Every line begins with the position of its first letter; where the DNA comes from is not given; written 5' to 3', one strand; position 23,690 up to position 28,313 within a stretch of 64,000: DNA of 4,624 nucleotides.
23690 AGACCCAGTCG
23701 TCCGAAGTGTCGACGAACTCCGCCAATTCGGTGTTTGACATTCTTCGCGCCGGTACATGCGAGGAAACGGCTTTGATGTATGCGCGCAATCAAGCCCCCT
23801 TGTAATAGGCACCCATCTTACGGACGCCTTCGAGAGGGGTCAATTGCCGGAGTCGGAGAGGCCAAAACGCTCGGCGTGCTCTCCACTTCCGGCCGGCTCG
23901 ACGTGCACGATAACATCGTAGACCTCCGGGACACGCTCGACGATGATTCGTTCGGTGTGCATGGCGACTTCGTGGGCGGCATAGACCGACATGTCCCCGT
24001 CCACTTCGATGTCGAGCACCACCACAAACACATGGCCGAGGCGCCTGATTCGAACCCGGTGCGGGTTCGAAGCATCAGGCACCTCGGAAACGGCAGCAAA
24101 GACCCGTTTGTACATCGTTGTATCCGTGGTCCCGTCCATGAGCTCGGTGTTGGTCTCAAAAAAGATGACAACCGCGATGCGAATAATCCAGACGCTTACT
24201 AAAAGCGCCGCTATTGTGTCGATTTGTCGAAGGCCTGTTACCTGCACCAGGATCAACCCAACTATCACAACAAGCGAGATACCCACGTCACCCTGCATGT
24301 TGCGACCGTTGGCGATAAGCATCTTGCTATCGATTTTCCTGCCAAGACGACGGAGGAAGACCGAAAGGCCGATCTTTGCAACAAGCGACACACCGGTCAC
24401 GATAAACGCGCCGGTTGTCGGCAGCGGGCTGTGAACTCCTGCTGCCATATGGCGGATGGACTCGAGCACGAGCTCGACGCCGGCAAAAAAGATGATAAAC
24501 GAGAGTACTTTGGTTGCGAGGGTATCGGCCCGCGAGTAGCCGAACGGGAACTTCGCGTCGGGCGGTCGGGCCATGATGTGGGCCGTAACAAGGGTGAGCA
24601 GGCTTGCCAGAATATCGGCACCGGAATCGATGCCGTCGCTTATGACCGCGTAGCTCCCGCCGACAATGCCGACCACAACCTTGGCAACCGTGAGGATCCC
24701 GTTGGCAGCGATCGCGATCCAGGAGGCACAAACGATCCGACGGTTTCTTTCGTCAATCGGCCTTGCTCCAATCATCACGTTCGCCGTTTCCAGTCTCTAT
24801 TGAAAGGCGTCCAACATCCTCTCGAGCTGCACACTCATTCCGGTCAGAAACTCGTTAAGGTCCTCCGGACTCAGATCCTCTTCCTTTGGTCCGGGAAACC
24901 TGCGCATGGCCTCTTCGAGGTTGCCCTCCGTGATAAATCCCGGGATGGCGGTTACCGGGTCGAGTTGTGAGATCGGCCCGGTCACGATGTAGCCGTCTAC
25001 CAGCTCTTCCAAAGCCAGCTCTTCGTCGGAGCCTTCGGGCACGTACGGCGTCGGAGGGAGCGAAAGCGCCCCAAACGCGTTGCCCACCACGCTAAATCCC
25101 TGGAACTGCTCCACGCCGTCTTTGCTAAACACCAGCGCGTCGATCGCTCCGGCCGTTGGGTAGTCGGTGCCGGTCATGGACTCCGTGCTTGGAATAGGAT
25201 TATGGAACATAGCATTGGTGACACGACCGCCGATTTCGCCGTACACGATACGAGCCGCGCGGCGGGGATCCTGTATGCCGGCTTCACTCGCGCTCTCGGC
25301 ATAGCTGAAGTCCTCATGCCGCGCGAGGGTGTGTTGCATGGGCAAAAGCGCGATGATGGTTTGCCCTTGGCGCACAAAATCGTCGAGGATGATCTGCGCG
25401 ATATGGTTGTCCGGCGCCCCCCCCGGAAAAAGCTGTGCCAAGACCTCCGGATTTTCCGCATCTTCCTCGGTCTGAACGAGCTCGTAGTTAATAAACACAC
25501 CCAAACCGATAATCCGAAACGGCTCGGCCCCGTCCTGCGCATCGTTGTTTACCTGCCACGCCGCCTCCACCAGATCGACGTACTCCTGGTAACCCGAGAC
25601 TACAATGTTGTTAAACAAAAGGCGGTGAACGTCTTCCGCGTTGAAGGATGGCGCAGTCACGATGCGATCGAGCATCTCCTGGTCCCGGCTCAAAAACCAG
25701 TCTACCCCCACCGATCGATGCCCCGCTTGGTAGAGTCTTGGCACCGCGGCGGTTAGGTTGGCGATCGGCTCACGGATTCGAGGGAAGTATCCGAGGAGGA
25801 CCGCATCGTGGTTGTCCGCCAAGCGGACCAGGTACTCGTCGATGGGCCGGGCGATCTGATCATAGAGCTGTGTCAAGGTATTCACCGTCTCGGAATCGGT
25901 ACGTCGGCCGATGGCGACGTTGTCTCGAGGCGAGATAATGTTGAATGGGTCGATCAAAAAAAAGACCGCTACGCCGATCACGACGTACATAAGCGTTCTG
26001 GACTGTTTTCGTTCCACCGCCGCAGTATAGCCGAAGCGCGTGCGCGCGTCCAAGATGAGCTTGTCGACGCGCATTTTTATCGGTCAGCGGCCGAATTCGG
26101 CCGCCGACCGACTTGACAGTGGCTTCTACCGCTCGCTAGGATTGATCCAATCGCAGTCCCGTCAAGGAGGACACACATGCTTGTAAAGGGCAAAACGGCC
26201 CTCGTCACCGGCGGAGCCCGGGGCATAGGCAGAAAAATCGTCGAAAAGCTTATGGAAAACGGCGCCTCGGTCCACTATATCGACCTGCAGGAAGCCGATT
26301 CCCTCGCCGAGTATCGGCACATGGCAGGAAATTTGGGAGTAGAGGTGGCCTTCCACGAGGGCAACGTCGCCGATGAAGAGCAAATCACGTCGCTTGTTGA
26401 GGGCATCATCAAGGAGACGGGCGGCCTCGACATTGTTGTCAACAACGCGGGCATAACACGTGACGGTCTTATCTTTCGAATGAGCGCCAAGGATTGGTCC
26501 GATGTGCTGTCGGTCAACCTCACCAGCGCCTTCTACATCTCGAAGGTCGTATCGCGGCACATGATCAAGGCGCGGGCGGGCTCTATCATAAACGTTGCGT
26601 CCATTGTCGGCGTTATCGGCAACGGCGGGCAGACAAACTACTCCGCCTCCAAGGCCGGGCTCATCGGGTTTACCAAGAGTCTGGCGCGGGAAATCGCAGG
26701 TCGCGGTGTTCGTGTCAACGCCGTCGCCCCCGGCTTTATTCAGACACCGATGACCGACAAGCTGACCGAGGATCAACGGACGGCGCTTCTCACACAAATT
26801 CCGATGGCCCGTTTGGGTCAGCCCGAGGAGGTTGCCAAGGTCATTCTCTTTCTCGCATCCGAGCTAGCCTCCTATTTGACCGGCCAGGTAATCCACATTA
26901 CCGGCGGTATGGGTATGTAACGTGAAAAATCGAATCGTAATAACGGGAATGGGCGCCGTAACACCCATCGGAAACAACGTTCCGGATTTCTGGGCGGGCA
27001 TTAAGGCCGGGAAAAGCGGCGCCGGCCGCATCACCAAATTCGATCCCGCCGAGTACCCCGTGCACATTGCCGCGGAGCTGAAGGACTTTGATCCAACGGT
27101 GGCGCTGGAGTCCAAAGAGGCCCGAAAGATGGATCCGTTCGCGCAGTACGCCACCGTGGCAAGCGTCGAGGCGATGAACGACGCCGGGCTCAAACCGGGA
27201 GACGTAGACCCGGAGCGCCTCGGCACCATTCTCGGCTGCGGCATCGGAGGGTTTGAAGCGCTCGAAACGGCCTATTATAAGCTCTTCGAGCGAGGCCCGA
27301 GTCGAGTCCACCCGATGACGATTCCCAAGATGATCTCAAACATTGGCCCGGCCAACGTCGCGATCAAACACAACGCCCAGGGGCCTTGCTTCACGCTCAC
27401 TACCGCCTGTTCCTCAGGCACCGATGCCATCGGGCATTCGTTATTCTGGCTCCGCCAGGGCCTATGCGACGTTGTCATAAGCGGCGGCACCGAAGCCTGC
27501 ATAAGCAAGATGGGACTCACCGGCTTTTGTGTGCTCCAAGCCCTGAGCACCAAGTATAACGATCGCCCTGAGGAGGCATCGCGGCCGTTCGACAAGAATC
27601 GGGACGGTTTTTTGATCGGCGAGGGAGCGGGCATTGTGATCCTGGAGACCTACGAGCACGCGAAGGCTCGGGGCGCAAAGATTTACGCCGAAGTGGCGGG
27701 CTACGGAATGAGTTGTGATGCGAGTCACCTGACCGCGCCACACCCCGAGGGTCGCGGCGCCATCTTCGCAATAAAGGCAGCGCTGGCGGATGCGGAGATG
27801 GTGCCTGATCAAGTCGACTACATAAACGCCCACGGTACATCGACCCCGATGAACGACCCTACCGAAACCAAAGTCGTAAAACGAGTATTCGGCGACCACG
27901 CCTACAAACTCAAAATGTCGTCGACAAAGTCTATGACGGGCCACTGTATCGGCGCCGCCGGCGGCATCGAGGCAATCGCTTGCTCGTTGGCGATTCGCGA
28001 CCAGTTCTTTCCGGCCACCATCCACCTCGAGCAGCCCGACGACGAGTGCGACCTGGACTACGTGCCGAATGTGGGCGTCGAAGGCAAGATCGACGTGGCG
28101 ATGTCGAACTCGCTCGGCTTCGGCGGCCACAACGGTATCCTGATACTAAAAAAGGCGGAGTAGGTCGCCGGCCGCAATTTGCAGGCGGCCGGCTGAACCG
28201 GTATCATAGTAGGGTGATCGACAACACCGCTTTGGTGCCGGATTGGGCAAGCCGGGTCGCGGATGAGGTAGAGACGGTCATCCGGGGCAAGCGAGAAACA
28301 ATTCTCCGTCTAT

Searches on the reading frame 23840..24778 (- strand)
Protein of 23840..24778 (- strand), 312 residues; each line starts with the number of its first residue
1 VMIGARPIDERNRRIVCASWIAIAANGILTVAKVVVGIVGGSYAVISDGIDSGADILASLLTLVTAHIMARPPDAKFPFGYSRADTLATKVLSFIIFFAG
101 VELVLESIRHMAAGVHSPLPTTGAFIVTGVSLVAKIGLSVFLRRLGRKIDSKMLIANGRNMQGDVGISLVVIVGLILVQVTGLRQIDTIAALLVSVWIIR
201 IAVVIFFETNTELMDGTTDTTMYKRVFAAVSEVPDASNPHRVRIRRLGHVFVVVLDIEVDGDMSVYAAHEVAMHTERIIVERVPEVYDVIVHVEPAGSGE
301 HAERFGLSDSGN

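Call 84: search_protein_families(library=pfam, proteins=[window:23840-24778:-], max_evalue=0.00001)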
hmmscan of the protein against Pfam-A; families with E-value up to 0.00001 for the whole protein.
window:23840-24778:- (312 aa): 2 families
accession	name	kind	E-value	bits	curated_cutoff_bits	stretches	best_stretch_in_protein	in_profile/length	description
PF01545.26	Cation_efflux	-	1.1e-39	136.7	26.6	1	20-214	2-198/198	Cation efflux family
PF16916.11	ZT_dimer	-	6.7e-17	61.7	26.7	1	221-295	4-77/78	Dimerisation domain of Zinc Transporter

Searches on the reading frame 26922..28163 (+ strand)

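Call 84: search_protein_families(library=pfam, proteins=[window:26922-28163:+], max_evalue=0.00001)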
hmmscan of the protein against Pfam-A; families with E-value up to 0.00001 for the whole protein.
window:26922-28163:+ (413 aa): 2 families
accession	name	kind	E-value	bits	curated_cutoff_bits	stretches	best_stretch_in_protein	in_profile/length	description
PF00109.32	ketoacyl-synt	-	2.3e-56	191.7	20.8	1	3-247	2-252/252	Beta-ketoacyl synthase, N-terminal domain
PF02801.28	Ketoacyl-synt_C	-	2.6e-39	134.3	20.8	1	255-370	1-119/119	Beta-ketoacyl synthase, C-terminal domain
